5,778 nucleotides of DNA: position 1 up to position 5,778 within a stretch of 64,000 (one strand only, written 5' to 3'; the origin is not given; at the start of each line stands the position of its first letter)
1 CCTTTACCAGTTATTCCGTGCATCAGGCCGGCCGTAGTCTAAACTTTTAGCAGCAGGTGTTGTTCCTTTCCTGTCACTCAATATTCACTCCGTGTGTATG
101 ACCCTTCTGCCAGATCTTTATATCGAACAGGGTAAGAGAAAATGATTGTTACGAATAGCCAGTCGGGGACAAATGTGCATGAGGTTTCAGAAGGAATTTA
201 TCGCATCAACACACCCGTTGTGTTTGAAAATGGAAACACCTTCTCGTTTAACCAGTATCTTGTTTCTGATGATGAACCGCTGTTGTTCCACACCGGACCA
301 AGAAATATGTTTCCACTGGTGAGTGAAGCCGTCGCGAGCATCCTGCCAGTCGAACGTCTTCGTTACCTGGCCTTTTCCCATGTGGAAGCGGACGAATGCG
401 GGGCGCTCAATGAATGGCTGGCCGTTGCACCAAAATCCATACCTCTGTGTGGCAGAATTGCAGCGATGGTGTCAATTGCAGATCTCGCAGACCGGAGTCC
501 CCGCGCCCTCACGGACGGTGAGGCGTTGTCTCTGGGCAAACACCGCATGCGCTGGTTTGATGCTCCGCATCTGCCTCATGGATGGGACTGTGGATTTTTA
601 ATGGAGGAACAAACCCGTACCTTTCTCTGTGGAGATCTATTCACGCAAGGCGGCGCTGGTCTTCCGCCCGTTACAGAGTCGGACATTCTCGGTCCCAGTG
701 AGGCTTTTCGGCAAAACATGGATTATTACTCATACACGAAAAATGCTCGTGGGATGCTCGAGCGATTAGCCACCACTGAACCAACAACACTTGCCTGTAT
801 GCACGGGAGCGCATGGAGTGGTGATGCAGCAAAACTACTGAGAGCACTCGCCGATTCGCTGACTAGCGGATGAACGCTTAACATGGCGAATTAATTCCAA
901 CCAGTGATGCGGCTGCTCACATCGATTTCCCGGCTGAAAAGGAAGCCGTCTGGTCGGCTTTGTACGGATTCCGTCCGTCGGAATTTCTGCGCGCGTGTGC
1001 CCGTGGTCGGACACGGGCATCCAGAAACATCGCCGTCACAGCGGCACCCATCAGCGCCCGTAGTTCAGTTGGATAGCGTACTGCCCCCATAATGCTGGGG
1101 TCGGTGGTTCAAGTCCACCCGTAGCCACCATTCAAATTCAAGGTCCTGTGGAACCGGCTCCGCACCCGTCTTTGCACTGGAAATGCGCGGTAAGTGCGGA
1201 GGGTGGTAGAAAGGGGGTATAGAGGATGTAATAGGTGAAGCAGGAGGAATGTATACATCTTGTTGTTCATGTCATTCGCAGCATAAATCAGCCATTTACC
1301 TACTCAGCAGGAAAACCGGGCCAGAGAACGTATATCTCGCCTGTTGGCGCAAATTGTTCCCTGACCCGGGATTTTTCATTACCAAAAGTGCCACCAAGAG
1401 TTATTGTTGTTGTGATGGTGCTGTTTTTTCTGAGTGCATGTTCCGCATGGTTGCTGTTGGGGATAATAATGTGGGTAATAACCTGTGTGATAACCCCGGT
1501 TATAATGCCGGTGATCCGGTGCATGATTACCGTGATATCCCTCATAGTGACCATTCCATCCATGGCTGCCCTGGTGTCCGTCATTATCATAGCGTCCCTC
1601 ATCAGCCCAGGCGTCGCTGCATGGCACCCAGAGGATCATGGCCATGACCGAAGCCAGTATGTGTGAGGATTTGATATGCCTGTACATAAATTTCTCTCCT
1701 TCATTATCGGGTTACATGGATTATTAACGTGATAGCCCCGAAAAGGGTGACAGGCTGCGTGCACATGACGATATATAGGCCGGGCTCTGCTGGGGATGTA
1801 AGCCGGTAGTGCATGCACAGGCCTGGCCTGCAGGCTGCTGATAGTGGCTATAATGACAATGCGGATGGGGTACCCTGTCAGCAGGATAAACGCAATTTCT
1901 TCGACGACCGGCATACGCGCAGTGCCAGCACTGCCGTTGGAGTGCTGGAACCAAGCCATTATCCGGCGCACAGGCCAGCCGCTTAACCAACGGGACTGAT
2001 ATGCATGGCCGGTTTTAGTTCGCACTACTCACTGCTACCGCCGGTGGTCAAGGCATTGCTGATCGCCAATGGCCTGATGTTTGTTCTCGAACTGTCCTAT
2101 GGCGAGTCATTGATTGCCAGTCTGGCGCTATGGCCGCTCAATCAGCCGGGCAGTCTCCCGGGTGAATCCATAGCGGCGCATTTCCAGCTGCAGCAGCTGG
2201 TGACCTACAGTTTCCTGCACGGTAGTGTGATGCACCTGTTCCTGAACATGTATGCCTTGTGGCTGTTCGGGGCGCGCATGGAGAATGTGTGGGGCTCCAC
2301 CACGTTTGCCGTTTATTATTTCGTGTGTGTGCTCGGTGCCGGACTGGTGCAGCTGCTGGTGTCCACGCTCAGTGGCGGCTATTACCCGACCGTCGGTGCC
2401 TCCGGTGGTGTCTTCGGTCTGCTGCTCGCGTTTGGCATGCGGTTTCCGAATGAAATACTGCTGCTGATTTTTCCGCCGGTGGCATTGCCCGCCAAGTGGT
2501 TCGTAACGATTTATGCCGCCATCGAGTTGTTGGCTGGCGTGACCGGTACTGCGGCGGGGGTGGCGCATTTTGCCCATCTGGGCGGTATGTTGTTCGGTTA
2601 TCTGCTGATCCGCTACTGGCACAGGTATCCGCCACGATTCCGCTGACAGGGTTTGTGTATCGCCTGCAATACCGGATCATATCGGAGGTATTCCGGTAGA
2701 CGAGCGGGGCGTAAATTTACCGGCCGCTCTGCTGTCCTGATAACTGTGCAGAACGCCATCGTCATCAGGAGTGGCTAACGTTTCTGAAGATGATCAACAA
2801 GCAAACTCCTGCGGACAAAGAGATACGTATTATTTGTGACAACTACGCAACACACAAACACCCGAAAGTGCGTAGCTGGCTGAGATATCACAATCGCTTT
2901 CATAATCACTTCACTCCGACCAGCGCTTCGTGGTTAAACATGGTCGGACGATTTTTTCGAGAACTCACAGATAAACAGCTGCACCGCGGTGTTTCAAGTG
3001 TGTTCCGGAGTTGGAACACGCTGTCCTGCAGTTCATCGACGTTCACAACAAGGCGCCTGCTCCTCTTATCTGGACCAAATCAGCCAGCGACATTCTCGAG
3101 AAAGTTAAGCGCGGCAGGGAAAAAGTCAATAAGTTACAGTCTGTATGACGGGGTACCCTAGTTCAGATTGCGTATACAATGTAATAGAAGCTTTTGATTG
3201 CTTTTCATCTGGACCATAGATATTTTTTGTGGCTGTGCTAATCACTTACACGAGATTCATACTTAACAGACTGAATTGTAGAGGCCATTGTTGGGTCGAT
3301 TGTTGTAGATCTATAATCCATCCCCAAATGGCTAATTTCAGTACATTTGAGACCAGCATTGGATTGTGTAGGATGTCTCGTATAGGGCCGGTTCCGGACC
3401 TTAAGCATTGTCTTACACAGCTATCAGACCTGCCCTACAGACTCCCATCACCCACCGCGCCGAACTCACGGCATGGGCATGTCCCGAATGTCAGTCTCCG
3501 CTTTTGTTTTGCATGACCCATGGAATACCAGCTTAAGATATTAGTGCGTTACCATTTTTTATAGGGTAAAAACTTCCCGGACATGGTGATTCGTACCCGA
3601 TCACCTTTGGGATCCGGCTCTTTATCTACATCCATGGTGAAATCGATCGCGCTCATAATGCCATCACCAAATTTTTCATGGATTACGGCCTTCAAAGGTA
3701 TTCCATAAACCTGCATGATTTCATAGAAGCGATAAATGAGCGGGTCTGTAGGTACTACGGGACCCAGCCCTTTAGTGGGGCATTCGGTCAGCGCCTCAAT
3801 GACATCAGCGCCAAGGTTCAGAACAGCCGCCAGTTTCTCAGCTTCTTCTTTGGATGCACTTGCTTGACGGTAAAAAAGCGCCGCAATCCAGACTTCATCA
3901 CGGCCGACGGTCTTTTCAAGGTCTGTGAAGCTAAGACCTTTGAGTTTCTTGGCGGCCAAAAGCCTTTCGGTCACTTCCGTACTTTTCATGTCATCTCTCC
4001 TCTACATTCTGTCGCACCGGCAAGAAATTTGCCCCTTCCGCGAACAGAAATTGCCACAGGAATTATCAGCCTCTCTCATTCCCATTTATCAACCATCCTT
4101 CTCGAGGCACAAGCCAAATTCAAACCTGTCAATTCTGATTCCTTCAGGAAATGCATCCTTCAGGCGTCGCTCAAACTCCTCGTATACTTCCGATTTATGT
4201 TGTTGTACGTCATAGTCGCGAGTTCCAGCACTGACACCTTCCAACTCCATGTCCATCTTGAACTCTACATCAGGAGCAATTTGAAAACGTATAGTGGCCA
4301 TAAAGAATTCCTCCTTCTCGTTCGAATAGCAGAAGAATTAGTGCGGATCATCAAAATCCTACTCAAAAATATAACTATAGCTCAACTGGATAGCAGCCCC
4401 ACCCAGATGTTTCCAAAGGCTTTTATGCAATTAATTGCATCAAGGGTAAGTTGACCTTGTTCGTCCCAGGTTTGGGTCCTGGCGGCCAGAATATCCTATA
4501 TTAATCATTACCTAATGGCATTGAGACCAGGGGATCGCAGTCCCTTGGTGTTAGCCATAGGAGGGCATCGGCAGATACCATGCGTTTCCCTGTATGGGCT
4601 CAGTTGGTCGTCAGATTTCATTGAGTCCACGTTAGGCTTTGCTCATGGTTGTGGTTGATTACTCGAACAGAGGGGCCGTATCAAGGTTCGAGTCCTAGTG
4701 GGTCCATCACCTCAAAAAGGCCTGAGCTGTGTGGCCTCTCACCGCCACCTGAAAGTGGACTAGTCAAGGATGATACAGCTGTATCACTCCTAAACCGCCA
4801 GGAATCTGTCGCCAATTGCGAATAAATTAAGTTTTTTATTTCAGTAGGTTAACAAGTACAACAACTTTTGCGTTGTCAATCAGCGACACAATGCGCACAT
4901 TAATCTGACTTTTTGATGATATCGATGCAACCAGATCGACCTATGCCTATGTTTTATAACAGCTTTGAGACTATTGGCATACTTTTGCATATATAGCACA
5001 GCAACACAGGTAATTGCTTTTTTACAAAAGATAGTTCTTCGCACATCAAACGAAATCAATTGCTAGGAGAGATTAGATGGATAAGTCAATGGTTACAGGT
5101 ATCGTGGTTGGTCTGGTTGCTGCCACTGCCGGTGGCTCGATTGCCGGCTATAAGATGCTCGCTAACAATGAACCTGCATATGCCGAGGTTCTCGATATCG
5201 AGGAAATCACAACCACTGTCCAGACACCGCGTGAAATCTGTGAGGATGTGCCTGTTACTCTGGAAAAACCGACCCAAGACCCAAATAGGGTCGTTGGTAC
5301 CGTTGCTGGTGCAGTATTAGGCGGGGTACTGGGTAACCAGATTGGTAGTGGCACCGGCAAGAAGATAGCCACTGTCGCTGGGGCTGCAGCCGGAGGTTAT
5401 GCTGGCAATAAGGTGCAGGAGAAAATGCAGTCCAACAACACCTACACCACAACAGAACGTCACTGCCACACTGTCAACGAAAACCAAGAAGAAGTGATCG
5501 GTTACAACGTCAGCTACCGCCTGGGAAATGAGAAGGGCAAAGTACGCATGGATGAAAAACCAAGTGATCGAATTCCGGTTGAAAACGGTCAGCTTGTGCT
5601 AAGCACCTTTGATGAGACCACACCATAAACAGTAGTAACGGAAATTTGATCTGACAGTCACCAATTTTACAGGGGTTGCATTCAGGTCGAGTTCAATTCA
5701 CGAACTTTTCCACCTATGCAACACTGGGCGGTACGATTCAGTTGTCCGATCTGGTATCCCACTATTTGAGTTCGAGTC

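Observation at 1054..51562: Four direct copies of a tRNA-Met 3' half with its terminator cut the window into island-like segments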

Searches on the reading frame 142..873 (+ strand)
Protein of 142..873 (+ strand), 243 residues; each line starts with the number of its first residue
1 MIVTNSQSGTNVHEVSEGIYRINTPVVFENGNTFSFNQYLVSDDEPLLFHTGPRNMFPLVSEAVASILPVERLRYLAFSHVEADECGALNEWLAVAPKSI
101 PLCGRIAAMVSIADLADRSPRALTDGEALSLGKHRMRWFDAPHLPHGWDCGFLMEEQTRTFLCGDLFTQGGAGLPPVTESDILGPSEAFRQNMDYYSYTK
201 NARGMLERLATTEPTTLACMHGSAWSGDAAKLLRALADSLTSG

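Call 11: search_protein_families(library=pfam, proteins=[window:142-873:+], max_evalue=0.01)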
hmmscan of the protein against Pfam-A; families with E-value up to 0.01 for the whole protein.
window:142-873:+ (243 aa): 2 families
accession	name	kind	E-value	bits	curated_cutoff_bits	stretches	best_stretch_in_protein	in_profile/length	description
PF19583.5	ODP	-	1.6e-11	44.9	27.2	1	35-222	2-194/194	ODP family beta lactamase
PF00753.33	Lactamase_B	-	0.0056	17.1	22.7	1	37-221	7-196/196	Metallo-beta-lactamase superfamily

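Call 14: find_encoding_contigs(protein=window:142-873:+, flank=10000, max_places=6)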
Protein window:142-873:+ (243 aa): no gene with exactly this product is on record in the collection.

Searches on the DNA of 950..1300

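Call 47: search_rna_families(source=window, start=950, end=1300, threshold=evalue, max_evalue=10, show_alignments=2)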
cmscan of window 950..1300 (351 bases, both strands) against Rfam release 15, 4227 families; matches with E-value up to 10: 5.
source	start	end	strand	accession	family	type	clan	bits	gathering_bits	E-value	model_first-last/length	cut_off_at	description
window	1097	1128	-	RF02194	HPnc0260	Gene; antisense;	-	34.7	59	0.035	120-151/156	no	Bacterial antisense RNA HPnc0260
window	1059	1121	+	RF00005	tRNA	Gene; tRNA;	CL00001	17.9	29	0.37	6-65/71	no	tRNA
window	1076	1128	-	RF04354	Plastid-ycf2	Cis-reg;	-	15.3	65.7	2.1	1-75/75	no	Plastid-ycf2 5UTR RNA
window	1103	1165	+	RF04321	tmRNA_permuted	Gene;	-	12.5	47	1.6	36-96/213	no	permuted transfer-messenger RNA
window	1014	1060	-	RF00613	SNORD94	Gene; snRNA; snoRNA; CD-box;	-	10.9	60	5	1-137/137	no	Small nucleolar RNA SNORD94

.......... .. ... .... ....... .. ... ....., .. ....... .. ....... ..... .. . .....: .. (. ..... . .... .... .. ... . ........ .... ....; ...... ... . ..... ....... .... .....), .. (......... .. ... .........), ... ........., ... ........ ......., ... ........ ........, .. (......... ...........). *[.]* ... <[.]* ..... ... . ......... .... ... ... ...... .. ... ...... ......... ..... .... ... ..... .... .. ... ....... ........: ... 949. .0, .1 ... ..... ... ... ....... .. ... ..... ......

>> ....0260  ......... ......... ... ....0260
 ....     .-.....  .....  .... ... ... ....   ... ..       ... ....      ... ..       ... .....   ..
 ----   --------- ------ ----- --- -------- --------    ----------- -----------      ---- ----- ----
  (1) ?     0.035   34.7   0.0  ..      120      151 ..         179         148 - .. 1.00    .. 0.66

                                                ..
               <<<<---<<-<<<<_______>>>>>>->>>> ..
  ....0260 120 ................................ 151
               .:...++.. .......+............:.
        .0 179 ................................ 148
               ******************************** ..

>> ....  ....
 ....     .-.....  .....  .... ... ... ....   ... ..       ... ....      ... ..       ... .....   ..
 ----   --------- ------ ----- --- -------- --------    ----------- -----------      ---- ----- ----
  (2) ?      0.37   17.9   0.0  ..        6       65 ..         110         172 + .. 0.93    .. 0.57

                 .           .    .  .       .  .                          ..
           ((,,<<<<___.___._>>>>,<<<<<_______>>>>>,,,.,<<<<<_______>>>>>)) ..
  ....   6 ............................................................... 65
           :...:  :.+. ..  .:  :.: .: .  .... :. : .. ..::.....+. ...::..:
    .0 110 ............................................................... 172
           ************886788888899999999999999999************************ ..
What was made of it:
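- On Functional tRNA gene: Rfam gives 17.9 bits against a cut-off of 29 for copy 1 (call 47).
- Checked: Copy 1 scores 17.9 bits against the Rfam tRNA model, whose cut-off is 29 (call 47).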

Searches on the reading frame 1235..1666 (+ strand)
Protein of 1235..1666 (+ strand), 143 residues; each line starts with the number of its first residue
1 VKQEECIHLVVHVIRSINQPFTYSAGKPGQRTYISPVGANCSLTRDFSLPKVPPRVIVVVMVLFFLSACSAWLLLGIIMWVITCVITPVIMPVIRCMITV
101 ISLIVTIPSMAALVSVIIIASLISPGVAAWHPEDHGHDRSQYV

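Call 11: search_protein_families(library=pfam, proteins=[window:1235-1666:+], max_evalue=0.01)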
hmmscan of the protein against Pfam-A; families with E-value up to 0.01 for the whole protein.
window:1235-1666:+ (143 aa): 0 families

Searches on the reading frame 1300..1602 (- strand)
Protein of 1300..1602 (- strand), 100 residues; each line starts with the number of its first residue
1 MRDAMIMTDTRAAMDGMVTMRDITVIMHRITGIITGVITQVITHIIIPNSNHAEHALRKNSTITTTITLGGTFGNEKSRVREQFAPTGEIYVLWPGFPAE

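Call 69: search_protein_families(library=pfam, proteins=[window:1300-1602:-], max_evalue=0.01)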
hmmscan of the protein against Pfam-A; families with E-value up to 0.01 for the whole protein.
window:1300-1602:- (100 aa): 0 families

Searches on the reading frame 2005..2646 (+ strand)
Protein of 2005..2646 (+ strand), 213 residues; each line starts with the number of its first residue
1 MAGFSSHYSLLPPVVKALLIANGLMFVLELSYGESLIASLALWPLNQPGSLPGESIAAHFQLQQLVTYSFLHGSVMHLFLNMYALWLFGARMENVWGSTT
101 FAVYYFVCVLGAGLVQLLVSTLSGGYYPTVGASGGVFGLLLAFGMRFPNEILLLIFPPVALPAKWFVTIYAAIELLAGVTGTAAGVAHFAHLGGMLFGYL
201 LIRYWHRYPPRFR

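Call 11: search_protein_families(library=pfam, proteins=[window:2005-2646:+], max_evalue=0.01)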
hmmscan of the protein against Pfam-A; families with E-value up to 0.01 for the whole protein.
window:2005-2646:+ (213 aa): 2 families
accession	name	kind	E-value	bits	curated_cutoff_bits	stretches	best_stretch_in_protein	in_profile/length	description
PF01694.28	Rhomboid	-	3.4e-30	105.6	22.6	1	60-207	2-142/143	Rhomboid domain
PF08551.15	DUF1751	-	1.1e-06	29.6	22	1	64-122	10-68/99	Eukaryotic integral membrane protein (DUF1751)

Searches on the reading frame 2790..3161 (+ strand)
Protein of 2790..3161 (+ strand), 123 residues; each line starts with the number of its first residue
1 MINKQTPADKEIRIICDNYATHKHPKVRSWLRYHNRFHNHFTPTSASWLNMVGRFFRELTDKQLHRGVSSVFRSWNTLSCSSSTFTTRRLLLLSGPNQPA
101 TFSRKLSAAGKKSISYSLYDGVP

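Call 11: search_protein_families(library=pfam, proteins=[window:2790-3161:+], max_evalue=0.01)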
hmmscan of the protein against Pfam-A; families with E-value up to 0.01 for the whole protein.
window:2790-3161:+ (123 aa): 1 family
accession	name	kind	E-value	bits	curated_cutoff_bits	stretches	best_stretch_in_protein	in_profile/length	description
PF13358.12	DDE_3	-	5.4e-08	33.2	28.6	1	5-65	74-135/146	DDE superfamily endonuclease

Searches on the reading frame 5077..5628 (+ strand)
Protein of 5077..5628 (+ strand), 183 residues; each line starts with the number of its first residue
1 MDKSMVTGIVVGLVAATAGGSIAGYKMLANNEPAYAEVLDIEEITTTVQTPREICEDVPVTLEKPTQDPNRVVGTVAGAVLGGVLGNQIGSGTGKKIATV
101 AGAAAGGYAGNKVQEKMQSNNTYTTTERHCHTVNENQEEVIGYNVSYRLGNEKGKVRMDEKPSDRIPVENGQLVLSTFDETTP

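Call 11: search_protein_families(library=pfam, proteins=[window:5077-5628:+], max_evalue=0.01)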
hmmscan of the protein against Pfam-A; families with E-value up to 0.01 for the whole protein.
window:5077-5628:+ (183 aa): 4 families
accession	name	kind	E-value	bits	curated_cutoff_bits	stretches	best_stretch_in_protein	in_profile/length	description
PF05433.20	Rick_17kDa_Anti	-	2.8e-11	43.5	24.2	1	74-114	2-43/43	Glycine zipper 2TM domain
PF13488.11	Gly-zipper_Omp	-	2.8e-05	24.4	25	1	74-116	2-45/46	Glycine zipper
PF04391.17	DUF533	-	0.00065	19.8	29.6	1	74-131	5-62/178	Protein of unknown function (DUF533)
PF13441.11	Gly-zipper_YMGG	-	0.0008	19.5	28.9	1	71-110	3-39/45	YMGG-like Gly-zipper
